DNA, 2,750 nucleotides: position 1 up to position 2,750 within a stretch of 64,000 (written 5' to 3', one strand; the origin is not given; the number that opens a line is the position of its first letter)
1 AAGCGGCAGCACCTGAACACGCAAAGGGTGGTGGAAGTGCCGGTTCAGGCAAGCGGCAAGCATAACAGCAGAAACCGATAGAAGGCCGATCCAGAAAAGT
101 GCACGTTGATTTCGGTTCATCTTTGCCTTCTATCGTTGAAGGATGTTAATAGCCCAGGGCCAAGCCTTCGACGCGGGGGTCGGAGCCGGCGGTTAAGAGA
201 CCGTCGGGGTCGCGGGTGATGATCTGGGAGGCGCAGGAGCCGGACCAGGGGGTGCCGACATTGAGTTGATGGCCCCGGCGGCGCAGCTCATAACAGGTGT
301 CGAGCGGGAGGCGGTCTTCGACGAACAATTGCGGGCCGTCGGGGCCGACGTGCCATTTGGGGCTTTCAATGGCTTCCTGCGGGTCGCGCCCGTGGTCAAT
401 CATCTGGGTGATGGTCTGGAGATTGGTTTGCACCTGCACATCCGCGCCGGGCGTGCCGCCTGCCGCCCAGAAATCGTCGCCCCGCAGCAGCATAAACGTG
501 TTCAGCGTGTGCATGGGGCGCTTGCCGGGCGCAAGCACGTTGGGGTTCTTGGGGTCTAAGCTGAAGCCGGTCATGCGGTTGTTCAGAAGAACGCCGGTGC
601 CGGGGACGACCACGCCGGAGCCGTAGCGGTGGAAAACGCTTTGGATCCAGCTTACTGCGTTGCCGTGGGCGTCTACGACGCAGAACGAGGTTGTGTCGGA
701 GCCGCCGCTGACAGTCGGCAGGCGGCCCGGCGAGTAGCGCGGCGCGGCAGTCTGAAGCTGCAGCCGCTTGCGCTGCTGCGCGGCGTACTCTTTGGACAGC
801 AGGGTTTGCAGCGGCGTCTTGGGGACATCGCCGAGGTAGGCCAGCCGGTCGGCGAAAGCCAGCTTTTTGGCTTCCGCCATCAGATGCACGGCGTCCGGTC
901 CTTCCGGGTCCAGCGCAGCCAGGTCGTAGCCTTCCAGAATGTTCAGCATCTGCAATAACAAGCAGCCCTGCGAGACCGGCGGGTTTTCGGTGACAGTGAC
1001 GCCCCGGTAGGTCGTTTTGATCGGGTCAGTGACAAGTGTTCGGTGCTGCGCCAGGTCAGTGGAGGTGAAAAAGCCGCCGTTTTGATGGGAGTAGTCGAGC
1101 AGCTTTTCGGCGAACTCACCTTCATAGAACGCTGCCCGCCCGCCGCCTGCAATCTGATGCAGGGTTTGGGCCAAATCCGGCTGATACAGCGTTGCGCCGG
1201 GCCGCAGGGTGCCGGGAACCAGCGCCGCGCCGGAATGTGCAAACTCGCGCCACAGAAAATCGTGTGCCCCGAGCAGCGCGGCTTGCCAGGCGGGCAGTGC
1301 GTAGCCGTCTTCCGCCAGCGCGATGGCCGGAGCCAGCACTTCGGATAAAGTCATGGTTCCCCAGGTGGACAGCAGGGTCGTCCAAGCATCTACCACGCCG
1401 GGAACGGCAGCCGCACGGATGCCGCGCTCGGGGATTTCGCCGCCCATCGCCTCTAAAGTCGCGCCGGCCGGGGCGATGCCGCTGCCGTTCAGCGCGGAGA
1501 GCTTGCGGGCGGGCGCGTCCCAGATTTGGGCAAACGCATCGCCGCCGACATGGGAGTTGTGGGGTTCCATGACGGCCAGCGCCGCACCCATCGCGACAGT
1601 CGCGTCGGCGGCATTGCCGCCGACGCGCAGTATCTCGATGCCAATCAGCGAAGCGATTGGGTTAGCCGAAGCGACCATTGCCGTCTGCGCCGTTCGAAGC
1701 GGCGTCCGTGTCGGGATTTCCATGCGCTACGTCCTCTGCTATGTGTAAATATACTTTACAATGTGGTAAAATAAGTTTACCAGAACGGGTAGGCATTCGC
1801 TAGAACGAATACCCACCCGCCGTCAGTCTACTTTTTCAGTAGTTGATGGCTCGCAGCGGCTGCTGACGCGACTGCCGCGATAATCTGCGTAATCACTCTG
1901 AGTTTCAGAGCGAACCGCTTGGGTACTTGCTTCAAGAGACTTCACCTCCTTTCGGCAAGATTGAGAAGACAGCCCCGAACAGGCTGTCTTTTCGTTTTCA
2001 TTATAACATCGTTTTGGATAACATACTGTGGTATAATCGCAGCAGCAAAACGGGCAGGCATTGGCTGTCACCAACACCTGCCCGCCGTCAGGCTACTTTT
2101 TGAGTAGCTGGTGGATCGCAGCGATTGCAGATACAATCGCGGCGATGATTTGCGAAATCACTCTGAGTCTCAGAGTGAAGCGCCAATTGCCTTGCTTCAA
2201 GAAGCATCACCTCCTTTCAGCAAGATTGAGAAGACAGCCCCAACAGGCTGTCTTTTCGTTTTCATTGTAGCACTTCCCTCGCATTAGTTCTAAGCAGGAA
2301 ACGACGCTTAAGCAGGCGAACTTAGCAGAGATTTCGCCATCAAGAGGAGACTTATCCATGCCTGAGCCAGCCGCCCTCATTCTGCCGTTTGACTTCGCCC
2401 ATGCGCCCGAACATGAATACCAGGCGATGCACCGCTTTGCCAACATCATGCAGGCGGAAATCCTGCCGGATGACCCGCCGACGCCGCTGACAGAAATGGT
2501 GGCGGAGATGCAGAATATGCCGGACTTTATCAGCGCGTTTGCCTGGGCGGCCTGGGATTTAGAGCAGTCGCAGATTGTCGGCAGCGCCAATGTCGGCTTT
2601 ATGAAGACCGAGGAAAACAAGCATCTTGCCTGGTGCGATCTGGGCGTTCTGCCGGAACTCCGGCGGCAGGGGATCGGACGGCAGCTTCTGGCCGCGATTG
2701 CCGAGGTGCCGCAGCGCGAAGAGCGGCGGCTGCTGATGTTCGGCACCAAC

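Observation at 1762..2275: Tandemly duplicated 35-codon ORF with convergent sense and antisense transcription signals: candidate new type I toxin-antitoxin pair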

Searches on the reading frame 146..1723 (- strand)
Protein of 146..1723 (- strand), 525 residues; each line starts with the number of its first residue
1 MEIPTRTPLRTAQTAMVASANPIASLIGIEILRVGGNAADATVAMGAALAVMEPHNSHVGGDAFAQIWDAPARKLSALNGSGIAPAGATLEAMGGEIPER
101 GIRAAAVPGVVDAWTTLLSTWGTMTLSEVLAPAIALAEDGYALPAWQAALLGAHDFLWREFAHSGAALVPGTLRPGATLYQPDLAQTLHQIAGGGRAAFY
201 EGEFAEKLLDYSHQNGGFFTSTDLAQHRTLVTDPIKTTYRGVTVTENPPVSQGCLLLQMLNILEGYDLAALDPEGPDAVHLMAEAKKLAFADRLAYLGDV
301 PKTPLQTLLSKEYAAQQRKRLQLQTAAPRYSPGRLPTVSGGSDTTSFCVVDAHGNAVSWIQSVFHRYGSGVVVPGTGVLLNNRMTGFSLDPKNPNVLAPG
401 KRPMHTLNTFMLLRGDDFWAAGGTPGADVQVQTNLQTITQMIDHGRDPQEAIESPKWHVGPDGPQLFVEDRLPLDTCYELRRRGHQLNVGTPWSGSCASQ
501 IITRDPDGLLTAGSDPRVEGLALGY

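Call 13: search_protein_families(library=pfam, proteins=[window:146-1723:-], max_evalue=1)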
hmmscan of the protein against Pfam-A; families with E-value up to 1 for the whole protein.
window:146-1723:- (525 aa): 1 family
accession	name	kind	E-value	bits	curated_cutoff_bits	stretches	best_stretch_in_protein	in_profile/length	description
PF01019.26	G_glu_transpept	-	9.8e-136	454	27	1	30-520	2-512/512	Gamma-glutamyltranspeptidase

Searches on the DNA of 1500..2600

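Call 5: search_rna_families(source=window, start=1500, end=2600, threshold=evalue, max_evalue=10, show_alignments=3)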
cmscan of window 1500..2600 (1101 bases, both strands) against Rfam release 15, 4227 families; matches with E-value up to 10: 6.
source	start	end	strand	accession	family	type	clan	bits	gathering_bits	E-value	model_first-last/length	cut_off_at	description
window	1543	1614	+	RF01554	TB9Cs2H1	Gene; snRNA; snoRNA; HACA-box;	-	19.2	45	0.78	1-68/68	no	Trypanosomatid snoRNA TB9Cs2H1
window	1535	1618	-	RF03937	mir-9456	Gene; miRNA;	-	16.8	80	4.3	1-68/68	no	mir-9456 microRNA precursor family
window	1601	1627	+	RF03937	mir-9456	Gene; miRNA;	-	16.8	80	4.3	1-68/68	no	mir-9456 microRNA precursor family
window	1601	1643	+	RF01779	AS1726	Gene;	-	16.8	50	9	1-78/78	no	AS1726 sRNA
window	1604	1626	+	RF01841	veev_FSE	Cis-reg; frameshift_element;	-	14.8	55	9.1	26-48/71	no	venezuelan equine encephalitis virus ribosomal frameshift element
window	2024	2102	-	RF01698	Chloroflexi-1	Gene; sRNA;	-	14.7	80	7.5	1-84/84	no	Chloroflexi-1 RNA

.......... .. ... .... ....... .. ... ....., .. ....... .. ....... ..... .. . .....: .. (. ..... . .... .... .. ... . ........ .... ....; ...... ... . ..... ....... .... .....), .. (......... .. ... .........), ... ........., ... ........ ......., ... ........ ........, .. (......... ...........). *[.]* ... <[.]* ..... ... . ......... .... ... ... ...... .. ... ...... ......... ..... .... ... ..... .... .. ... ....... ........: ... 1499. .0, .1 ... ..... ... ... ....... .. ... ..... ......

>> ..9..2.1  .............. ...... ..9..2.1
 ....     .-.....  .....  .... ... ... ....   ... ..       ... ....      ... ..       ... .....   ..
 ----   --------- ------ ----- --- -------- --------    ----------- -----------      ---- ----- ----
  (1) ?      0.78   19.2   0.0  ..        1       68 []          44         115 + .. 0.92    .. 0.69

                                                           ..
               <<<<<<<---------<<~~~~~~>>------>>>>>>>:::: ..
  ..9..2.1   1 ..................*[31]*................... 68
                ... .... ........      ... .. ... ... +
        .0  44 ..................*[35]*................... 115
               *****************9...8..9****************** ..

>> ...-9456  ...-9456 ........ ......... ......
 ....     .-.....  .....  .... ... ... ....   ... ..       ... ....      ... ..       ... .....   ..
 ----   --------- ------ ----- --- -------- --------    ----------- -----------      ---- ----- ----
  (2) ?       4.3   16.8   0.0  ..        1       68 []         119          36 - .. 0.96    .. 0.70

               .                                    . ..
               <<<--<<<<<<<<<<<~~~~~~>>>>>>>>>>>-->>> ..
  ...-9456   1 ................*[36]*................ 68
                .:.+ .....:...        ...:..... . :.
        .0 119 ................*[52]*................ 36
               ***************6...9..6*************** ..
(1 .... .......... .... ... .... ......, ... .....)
